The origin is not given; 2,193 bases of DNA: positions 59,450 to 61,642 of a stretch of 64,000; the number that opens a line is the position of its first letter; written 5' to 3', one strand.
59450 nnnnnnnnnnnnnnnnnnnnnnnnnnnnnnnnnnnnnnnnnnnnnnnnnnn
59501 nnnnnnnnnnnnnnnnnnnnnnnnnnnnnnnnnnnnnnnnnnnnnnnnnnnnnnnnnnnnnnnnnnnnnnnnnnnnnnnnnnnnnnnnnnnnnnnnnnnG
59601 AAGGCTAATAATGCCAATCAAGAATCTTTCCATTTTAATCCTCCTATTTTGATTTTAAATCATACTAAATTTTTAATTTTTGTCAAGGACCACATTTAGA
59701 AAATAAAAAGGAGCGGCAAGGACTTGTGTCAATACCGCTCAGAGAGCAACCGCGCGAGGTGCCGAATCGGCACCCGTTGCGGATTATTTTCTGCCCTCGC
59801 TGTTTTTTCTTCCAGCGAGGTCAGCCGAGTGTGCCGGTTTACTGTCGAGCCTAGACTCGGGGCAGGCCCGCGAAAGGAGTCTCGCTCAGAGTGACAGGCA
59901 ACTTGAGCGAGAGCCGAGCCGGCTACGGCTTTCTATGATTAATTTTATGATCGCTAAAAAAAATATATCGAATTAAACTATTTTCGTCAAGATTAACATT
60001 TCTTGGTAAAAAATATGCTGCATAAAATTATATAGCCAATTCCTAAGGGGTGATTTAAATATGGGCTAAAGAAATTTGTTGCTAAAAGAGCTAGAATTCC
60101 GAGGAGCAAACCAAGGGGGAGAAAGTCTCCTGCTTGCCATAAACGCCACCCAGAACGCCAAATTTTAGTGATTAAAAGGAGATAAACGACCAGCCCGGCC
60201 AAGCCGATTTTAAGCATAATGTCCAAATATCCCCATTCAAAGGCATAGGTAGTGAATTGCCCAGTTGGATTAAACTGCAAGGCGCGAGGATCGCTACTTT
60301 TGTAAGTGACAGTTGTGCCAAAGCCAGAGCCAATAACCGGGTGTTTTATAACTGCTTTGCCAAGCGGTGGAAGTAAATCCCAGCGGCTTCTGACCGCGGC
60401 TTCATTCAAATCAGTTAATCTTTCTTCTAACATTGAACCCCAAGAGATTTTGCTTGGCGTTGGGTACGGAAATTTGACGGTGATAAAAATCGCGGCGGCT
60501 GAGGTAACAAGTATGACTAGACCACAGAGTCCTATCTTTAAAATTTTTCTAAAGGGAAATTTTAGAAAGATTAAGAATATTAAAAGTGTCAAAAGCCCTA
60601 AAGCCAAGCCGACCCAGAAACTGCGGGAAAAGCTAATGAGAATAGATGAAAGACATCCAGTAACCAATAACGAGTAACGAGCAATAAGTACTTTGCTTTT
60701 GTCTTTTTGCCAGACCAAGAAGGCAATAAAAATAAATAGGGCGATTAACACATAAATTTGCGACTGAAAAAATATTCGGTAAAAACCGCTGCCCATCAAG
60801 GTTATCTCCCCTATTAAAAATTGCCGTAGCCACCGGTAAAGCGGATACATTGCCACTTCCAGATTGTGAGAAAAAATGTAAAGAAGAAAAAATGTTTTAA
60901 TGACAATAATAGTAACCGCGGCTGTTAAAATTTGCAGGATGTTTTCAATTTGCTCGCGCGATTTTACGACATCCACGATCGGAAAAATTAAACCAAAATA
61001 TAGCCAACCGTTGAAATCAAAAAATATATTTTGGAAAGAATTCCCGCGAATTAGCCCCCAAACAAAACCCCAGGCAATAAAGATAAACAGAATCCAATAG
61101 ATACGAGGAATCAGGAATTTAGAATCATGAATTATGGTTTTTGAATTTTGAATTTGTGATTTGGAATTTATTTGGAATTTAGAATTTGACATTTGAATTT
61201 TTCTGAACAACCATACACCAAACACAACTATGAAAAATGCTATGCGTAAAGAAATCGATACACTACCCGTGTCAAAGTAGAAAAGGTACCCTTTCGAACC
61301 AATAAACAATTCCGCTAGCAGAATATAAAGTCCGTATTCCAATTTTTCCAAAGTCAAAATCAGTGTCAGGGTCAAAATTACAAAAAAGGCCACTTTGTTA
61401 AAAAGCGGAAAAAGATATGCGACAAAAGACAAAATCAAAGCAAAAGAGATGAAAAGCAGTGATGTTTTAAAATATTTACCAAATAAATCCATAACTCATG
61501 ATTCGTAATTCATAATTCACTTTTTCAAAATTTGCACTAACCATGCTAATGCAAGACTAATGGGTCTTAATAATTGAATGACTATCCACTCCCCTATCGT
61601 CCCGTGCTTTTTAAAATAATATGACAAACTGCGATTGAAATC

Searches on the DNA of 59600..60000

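Call 56: search_rna_families(source=window, start=59600, end=60000, threshold=evalue, max_evalue=1)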
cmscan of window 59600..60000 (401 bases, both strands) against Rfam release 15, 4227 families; matches with E-value up to 1: 1.
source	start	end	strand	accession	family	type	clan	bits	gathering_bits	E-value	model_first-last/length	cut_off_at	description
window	59777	59980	-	RF02267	Vax2os1_2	Gene; lncRNA;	-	7.9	55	0.3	263-466/466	no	Vax2os1 conserved region 2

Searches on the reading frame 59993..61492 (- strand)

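Call 21: search_protein_families(library=pfam, proteins=[window:59993-61492:-], max_evalue=0.001)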
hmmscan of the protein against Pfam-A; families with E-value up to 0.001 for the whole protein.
window:59993-61492:- (499 aa): 1 family
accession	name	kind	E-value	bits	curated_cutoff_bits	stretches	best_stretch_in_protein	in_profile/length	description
PF04932.20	Wzy_C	-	2.1e-08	34.6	31.7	1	280-438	6-149/149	O-Antigen ligase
